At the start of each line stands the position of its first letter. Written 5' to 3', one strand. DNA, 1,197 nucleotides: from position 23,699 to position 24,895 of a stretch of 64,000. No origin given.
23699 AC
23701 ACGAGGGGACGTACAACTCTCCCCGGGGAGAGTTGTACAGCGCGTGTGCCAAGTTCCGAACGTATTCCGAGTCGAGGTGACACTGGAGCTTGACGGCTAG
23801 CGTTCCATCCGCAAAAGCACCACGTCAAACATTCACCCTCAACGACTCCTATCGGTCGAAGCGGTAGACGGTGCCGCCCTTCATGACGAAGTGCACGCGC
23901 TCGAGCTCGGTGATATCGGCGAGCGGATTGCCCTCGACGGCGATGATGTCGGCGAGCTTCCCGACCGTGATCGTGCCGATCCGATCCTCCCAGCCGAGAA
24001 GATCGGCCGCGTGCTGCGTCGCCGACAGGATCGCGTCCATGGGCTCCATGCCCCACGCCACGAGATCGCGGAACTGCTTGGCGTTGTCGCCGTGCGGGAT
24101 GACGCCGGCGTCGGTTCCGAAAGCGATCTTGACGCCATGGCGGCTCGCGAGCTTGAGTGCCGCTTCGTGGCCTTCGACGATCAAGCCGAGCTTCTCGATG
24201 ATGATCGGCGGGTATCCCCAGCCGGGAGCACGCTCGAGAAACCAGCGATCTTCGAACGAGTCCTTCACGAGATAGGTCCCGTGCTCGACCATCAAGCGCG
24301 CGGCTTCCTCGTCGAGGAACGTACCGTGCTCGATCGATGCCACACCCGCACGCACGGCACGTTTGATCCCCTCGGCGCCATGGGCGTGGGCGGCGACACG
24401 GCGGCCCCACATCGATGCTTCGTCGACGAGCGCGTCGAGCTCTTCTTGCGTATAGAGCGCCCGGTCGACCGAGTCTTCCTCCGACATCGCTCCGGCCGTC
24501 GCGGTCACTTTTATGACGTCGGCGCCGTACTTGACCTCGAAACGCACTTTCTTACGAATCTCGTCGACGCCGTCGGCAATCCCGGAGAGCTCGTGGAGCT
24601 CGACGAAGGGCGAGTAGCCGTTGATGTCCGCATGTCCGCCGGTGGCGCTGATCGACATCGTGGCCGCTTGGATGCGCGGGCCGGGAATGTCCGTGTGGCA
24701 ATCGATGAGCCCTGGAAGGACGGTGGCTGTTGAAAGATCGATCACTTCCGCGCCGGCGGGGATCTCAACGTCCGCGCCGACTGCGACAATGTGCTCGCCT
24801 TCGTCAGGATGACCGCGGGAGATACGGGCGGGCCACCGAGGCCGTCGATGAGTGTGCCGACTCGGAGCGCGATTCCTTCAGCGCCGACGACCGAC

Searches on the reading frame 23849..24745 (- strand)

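Call 36: search_protein_families(library=pfam, max_evalue=0.00001, proteins=[window:23849-24745:-])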
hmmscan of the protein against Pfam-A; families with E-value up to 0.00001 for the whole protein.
window:23849-24745:- (298 aa): 2 families
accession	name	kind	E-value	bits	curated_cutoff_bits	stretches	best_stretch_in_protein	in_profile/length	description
PF01979.26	Amidohydro_1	-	1.3e-38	133.5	25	1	20-293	75-344/345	Amidohydrolase family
PF07969.17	Amidohydro_3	-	9.9e-12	45.5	29.7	1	97-276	258-450/472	Amidohydrolase family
